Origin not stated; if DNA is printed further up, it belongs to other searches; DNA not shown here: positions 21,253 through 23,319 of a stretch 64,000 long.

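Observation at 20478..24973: Four-gene operon: OMPDC-fold protein, GHKL-STAS ATPase, PRTase-like protein, TIR-domain protein, in a low-GC island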

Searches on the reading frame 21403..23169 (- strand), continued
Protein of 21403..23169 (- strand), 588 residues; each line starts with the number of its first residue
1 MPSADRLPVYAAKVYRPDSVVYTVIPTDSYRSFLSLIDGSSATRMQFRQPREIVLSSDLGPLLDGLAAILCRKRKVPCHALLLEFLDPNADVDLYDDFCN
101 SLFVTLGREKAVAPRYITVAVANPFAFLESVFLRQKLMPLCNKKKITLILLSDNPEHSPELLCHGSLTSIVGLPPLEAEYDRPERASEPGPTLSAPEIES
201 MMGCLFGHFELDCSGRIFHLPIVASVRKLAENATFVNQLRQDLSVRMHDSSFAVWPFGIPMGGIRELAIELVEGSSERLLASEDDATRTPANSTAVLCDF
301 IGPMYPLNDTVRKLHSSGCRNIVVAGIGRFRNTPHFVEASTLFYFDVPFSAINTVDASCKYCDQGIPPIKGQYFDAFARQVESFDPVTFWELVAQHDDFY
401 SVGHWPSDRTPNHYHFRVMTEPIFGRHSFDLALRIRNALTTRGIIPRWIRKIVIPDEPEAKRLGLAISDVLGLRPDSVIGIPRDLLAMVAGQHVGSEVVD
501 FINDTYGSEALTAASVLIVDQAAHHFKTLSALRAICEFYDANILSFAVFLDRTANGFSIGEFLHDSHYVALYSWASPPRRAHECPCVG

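Call 35: search_protein_representatives(alignment_id=A1)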
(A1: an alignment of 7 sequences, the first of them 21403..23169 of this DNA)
Query: 7 sequences, 591 profile positions. Proteins with E-value up to 0.001 (for the whole library): 135; up to 1e-10: 98; up to 1e-30: 77. The best 135 are listed.
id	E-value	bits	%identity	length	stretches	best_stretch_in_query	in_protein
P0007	2.9e-261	884.5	-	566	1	25-590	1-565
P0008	1.4e-228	776.6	-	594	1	3-587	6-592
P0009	4.6e-218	741.8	-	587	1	4-588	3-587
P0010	2.1e-208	709.9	-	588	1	1-587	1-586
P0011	2.2e-196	670.2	-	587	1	11-589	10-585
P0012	1.7e-192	657.4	-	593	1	1-589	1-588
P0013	1.2e-180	618.3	-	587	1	1-588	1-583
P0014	1.7e-177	607.9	-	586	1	4-588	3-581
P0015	5.3e-173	593.0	-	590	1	12-589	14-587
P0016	1.3e-172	591.8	-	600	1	7-589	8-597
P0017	4.3e-171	586.7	-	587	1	12-588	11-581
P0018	1.9e-169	581.3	-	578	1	1-588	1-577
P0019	1.4e-164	565.2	-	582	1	24-588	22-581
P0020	4.6e-161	553.6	-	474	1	1-459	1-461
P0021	1.5e-159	548.6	-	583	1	8-588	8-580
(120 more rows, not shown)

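Call 38: find_related_loci(query=A2, collection=genome_contigs, flank=7000)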
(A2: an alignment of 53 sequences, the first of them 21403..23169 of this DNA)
Query A2 (588 aa) in genome_contigs; peptide patterns used: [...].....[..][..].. (x = any residue, [..] = any of these).
47 stretches matched a pattern; 4 encode a relative of the query (tblastn E <= 1e-3); 4 distinct loci.
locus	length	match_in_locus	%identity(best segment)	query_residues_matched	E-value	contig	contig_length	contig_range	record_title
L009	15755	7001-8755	45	1-586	1e-166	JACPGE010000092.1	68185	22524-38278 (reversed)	MAG: Candidatus Hydrogenedentota bacterium isolate NC_groundwater_379_Ag_B-0.1um_61_26 GD18-4_B1_scaffold_1381555, whole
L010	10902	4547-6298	41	1-586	2e-163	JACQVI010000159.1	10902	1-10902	MAG: Ignavibacteriae bacterium isolate NC_groundwater_1459_Ag_S-0.65um_45_22 S_p65_S5_coassembly_k141_3143529, whole gen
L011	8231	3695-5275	31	64-587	3e-79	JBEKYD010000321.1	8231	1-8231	MAG: Bryobacteraceae bacterium isolate SPRUCE 667 SPRUCE_667_321, whole genome shotgun sequence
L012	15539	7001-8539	28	84-586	4e-60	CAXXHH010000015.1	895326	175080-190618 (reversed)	MAG: Prolixibacteraceae bacterium isolate 9dafeae9-995d-4582-b1cb-baaad5d3516c genome assembly, contig: contig_15, whole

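Call 40: find_related_loci(query=A2, collection=metagenome_contigs, flank=7000)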
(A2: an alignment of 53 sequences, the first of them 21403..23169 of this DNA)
Query A2 (588 aa) in metagenome_contigs; peptide patterns used: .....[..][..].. (x = any residue, [..] = any of these).
199 stretches matched a pattern; 26 encode a relative of the query (tblastn E <= 1e-3); 26 distinct loci.
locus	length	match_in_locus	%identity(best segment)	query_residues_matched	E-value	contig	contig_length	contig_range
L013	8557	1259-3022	100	1-588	0e+0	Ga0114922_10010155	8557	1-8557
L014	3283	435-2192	44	1-587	0e+0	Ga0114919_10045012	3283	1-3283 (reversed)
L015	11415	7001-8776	44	1-588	3e-174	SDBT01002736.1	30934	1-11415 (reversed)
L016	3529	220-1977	44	1-587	0e+0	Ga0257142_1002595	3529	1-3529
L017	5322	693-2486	43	1-587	1e-168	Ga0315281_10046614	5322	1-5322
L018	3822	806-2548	42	7-587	7e-172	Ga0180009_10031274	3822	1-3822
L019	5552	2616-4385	42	1-587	2e-163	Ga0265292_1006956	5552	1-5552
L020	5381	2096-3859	41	1-587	4e-158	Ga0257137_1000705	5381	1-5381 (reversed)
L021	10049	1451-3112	37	30-588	2e-116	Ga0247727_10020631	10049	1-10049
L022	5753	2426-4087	35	29-588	1e-113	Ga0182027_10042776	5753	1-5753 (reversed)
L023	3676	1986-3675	33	13-572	7e-93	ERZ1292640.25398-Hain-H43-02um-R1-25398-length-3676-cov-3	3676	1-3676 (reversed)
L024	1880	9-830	49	311-586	1e-95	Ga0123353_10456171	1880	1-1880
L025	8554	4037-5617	31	64-587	8e-79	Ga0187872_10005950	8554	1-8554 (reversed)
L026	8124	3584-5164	31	64-587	8e-79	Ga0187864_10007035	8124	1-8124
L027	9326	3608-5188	31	64-587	2e-77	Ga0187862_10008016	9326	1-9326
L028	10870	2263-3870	29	49-587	9e-76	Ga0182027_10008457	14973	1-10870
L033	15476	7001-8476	28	96-586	8e-55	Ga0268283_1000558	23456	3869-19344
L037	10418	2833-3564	30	358-588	4e-24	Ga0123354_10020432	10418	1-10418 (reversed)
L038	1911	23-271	53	505-587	2e-22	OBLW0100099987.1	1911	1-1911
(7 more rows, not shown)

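Call 42: predict_structure(alignment_id=A1)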
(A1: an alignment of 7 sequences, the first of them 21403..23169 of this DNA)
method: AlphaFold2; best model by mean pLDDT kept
length: 588 residues; sequences in the alignment: 7
mean_pLDDT: 77.1   pTM: 0.60
mean pLDDT of the five models: 77.1, 74.2, 74.1, 71.2, 69.6
residues with pLDDT >= 90: 139; 70-90: 298; 50-70: 77; < 50: 74
segments of 3 or more residues with pLDDT < 50: 1-3, 20-23, 178-188, 400-415, 552-567, 569-588
pLDDT, mean of each block of 10 residues (from residue 1): 63 74 63 73 69 77 86 83 83 89 89 90 90 93 91 81 75 59 43 87 87 87 91 92 86 87 89 69 57 89 90 86 94 85 90 83 79 85 57 53 37 50 75 82 81 88 88 90 84 85 91 89 68 91 79 46 46 39 35
secondary structure, 60 per line:
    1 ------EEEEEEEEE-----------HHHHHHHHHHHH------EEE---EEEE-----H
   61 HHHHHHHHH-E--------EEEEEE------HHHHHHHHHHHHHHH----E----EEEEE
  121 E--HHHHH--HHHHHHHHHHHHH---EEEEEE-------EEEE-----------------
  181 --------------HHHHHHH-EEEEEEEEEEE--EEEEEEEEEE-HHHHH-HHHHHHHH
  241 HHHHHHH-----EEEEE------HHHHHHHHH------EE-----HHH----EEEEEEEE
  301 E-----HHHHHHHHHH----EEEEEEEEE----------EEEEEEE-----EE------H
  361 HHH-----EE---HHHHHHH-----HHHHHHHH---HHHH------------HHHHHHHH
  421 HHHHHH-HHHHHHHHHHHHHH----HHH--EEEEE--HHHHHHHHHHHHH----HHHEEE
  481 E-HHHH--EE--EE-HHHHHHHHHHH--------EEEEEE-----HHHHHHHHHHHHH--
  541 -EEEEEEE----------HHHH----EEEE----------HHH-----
elements in order: E7-15 H27-38 E45-47 E51-54 H60-69 E80-85 H92-106 E116-121 H124-128 H131-143 E147-152 E160-163 H195-201 E203-213 E216-225 H227-231 H233-247 E253-257 H264-272 E293-301 H307-316 E321-329 E340-346 H360-363 H374-380 H386-393 H397-400 H413-426 H428-441 E451-455 H458-470 E478-481 H483-486 H496-506 E515-520 H526-538 E542-548 H559-562 E567-570

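Call 45: search_protein_families(library=pfam, proteins=[L010:6316-7911:+, L011:5293-6747:+, L028:3888-5339:+, L038:289-1740:+, L022:4105-5421:+, L024:872-1720:+, L012:8554-9906:+, L016:1988-3442:+], max_evalue=0.01)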
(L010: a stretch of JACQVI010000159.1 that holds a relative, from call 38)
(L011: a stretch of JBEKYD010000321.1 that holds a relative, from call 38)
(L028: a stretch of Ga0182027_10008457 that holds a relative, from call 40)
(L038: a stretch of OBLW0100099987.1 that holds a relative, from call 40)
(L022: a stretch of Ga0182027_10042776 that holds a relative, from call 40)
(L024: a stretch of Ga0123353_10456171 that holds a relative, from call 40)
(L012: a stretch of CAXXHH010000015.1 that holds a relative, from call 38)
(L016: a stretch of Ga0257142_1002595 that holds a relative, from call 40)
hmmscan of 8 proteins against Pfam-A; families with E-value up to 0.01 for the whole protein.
L010:6316-7911:+ (531 aa): 2 families
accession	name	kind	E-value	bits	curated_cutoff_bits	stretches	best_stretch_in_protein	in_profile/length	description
PF13676.11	TIR_2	-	1.3e-12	48.7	28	1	167-276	2-105/122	TIR domain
PF01582.25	TIR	-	0.00017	21.9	21.3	1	172-289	8-131/179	TIR domain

L011:5293-6747:+ (484 aa): 1 family
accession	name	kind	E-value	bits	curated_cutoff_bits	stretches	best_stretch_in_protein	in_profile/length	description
PF00149.33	Metallophos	-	1.1e-09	39.5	21.5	1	136-249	2-91/191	Calcineurin-like phosphoesterase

L028:3888-5339:+ (483 aa): 1 family
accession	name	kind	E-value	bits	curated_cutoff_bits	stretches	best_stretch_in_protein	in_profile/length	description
PF00149.33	Metallophos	-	1.4e-09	39.1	21.5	1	136-247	2-89/191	Calcineurin-like phosphoesterase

L038:289-1740:+ (483 aa): 1 family
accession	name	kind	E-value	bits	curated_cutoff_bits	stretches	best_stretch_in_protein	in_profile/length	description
PF00149.33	Metallophos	-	3.7e-10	41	21.5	1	136-240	2-72/191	Calcineurin-like phosphoesterase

L022:4105-5421:+ (438 aa): 0 families

L024:872-1720:+ (282 aa): 1 family
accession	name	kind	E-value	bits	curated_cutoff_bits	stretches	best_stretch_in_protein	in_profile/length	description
PF13676.11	TIR_2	-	0.00016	22.6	28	1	150-257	1-106/122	TIR domain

L012:8554-9906:+ (450 aa): 1 family
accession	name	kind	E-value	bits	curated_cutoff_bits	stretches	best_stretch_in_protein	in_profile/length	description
PF01048.26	PNP_UDP_1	-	1.8e-17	64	25.1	1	189-416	2-214/233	Phosphorylase superfamily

L016:1988-3442:+ (484 aa): 1 family
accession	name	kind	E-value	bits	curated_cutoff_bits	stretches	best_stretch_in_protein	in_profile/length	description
PF01048.26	PNP_UDP_1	-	3.5e-13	50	25.1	1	180-448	3-209/233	Phosphorylase superfamily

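Call 47: fold_search(model_id=the predicted structure, library=pdb)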
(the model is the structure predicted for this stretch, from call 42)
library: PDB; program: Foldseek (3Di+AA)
matches with E <= 10: 1306; with E <= 0.001: 0
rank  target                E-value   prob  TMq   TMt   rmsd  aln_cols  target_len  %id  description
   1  4paw_A                1.2e-03  1.00  0.22  0.54   5.3       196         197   16  Structure of hypothetical protein HP1257. (released 2015-05-06)
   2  4paw_B                1.6e-03  1.00  0.20  0.48   6.0       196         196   16  Structure of hypothetical protein HP1257. (released 2015-05-06)
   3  4prl_A                1.7e-03  0.54  0.13  0.19  19.4       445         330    8  Crystal structure of D-lactate dehydrogenase with NAD+ from Lactobacillus jensenii (released 2014-06-18)
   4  6plg_A                2.3e-03  0.51  0.12  0.19  15.6       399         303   13  Crystal structure of human PHGDH complexed with Compound 15 (released 2019-07-24)
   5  2yq4_B                2.7e-03  0.28  0.11  0.16  22.3       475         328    8  Crystal Structure of D-isomer specific 2-hydroxyacid dehydrogenase from Lactobacillus delbrueckii ssp. bulgaricus (released 2012-11-21)
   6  9jcn_A                2.8e-03  0.57  0.14  0.21  17.5       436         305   10  Crystal structure of Zea mays 3-phosphoglycerate dehydrogenase S282L mutant (released 2025-07-16)
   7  4prk_A                3.1e-03  0.51  0.12  0.19  16.4       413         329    9  Crystal structure of D-lactate dehydrogenase (D-LDH) from Lactobacillus jensenii (released 2014-06-18)
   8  6rj3_A                3.5e-03  0.47  0.11  0.19  15.7       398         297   10  Crystal structure of PHGDH in complex with compound 15 (released 2019-08-07)
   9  6abj_B                5.4e-03  0.33  0.12  0.17  20.7       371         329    8  The apo-structure of D-lactate dehydrogenase from Pseudomonas aeruginosa (released 2018-09-19)
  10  9shp_B                5.7e-03  0.51  0.12  0.11  19.1       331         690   10  Cryo-EM structure of the endogeneous MIWI in complex with pachytene piRNA at 3.3A (released 2026-01-21)
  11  6bd9_A                6.7e-03  0.21  0.12  0.13  23.2       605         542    9  Saccharomyces cerevisiae acetohydroxyacid synthase (released 2017-11-08)
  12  8wpr                  7.4e-03  0.41  0.12  0.19  15.7       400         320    8  Anabaena McyI R166A with prebound NAD and malate (released 2024-10-16)
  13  5z20_D                7.9e-03  0.38  0.13  0.20  20.5       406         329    8  The ternary structure of D-lactate dehydrogenase from Pseudomonas aeruginosa with NADH and oxamate (released 2018-09-19)
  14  5zgo_A                8.3e-03  1.00  0.17  0.49   8.4       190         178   13  Crystal structure of APRT2 from Thermus thermophilus HB8 (released 2019-03-06)
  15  2jk0_C                8.3e-03  0.47  0.14  0.24  21.2       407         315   10  Structural and functional insights into Erwinia carotovora L- asparaginase (released 2008-08-05)
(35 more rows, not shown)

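Call 75: search_protein_families(library=padloc, alignment_id=A4, max_evalue=0.00001)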
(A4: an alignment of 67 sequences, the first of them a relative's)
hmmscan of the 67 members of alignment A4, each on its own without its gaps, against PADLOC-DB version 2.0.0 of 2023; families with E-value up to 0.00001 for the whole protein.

A. member 1, L001:323-1579:+ (419 aa): 1 family
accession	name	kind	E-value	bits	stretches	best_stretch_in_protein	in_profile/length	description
PDLC02658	DndB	-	4.4e-16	56.9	1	9-296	7-257/356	DndB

B. families by the number of members that match (of 67 scanned): 236 families (the first 25 are shown)
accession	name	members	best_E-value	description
PDLC03224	MTase_II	2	2.9e-144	Type II methyltransferase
PDLC03387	MTase_II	2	1.6e-42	Type II methyltransferase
PDLC03353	MTase_II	2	4.6e-40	Type II methyltransferase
PDLC03371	MTase_II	2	7.3e-36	Type II methyltransferase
PDLC03350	MTase_II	2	1.2e-29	Type II methyltransferase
PDLC03299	MTase_II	2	1.5e-26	Type II methyltransferase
PDLC03228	MTase_II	2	1.4e-21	Type II methyltransferase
PDLC03283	MTase_II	2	1.6e-19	Type II methyltransferase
PDLC03230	MTase_II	2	3.6e-19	Type II methyltransferase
PDLC03322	MTase_II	2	6.5e-19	Type II methyltransferase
PDLC03320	MTase_II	2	7.1e-19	Type II methyltransferase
PDLC03216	MTase_II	2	1.9e-17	Type II methyltransferase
PDLC03246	MTase_II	2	4.6e-16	Type II methyltransferase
PDLC03259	MTase_II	2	3.3e-12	Type II methyltransferase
PDLC03325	MTase_II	2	3.3e-11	Type II methyltransferase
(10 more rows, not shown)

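Call 76: search_protein_families(library=padloc, proteins=[L003:8683-9912:+, L003:9912-13598:+, L009:10025-11326:-, L009:11612-13678:+, L010:9247-10380:+, L012:3311-4843:-, L028:5452-8256:-, L028:8316-10865:-, L033:10341-14165:+, L033:14181-15473:+], max_evalue=0.00001)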
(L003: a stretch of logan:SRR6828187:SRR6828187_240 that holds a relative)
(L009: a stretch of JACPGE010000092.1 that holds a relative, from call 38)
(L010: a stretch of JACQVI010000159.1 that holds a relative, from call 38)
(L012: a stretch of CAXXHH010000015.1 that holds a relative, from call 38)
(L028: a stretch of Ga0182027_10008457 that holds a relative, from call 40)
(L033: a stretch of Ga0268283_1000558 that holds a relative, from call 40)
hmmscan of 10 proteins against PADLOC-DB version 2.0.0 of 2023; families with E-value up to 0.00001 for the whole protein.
L003:8683-9912:+ (410 aa): 1 family
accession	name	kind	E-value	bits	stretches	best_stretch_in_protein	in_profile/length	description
PDLC05036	PDC-S54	-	1.8e-156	519.7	1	1-409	1-407/410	-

L003:9912-13598:+ (1229 aa): 12 families
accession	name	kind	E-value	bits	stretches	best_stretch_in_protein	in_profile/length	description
PDLC05065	PDC-S68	-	0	1651.4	1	5-1227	3-1219/1221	-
PDLC05066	PDC-S68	-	8.9e-170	565.2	1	8-1188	3-1175/1202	-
PDLC05064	PDC-S68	-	6.1e-138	459.5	1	3-1226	66-1251/1273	-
PDLC01734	typeIV_RecD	-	8.6e-47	157.8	2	611-761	342-487/763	RecD_0_IVD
PDLC01148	RecD_like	-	2.6e-37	126.5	2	486-760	203-455/719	RecD/Tra ATPase fused to N-terminal HHH domain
PDLC05035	PDC-S53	-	1e-21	74.7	2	603-756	489-624/900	-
PDLC04476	PDC-M16A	-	2.9e-21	73.5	2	625-723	27-131/691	-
PDLC04475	PDC-M16A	-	5.2e-20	69.5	2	617-751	23-184/721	-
PDLC04472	PDC-M16A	-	5.6e-15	52.7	1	1011-1066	646-704/930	-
PDLC04474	PDC-M16A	-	4.7e-11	39.9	0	615-724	229-338/917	-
PDLC03920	MkoA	-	3e-07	27.1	0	712-750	795-830/1112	-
PDLC02164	Avs2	-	8.4e-06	21.8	0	612-693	333-415/1504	-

L009:10025-11326:- (433 aa): 0 families

L009:11612-13678:+ (689 aa): 0 families

L010:9247-10380:+ (378 aa): 35 families (the best 25 are shown)
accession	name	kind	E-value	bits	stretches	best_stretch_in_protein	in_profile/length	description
PDLC04298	PDC-M02B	-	2e-109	364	1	1-377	1-374/380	-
PDLC04304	PDC-M02B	-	8.5e-77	256.8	1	1-377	1-380/383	-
PDLC04335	PDC-M02B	-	8.3e-73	243.3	1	13-372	5-356/364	-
PDLC04303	PDC-M02B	-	2.3e-68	228.9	1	1-376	1-382/383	-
PDLC04330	PDC-M02B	-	2.9e-64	215.2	1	9-377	7-369/375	-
PDLC04311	PDC-M02B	-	5e-63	211.3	1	13-353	7-349/384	-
PDLC04308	PDC-M02B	-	5.3e-58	194.5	1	12-367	14-371/391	-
PDLC04307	PDC-M02B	-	7.7e-50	168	1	11-376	8-367/373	-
PDLC04317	PDC-M02B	-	6.8e-47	158.1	1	10-366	11-357/396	-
PDLC04299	PDC-M02B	-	1.1e-45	154.3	1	14-377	6-372/378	-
PDLC04323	PDC-M02B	-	1.6e-44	150.1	1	12-375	11-370/374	-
PDLC04310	PDC-M02B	-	4.1e-43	145.5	1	14-377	6-370/394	-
PDLC04301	PDC-M02B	-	7.2e-43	145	1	9-376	6-376/378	-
PDLC04322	PDC-M02B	-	2.1e-38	130.3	1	8-378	8-375/412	-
PDLC04300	PDC-M02B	-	6e-36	122.1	1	9-367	9-359/373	-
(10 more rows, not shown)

L012:3311-4843:- (510 aa): 0 families

L028:5452-8256:- (934 aa): 2 families
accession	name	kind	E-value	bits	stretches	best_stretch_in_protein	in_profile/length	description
PDLC00662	HmaC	-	4.2e-87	291.3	1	2-831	2-831/941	AAA+ ATPase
PDLC02192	DUF499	-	2.3e-13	46.9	1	45-367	34-341/1022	-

L028:8316-10865:- (849 aa): 8 families
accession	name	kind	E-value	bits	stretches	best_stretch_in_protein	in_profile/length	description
PDLC00661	HmaB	-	5.3e-61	204.6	1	230-599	400-799/973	DNA-adenine methylase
PDLC00660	HmaB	-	2.3e-60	202.5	1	276-601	469-801/967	DNA-adenine methylase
PDLC03233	MTase_II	-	8.6e-33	111.8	1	231-528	340-642/731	Type II methyltransferase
PDLC02189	DUF1156_MTase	-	2.4e-17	60.5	1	250-545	440-694/944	-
PDLC03352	MTase_II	-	1.1e-16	57.9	1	286-410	464-597/1023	Type II methyltransferase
PDLC03312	MTase_II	-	2.2e-09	33.6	1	240-486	398-617/1344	Type II methyltransferase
PDLC03314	MTase_II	-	1e-07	28.4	1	380-535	548-684/944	Type II methyltransferase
PDLC03319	MTase_II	-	4.6e-06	23.7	1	364-408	277-321/503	Type II methyltransferase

L033:10341-14165:+ (1275 aa): 0 families

L033:14181-15473:+ (431 aa): 0 families
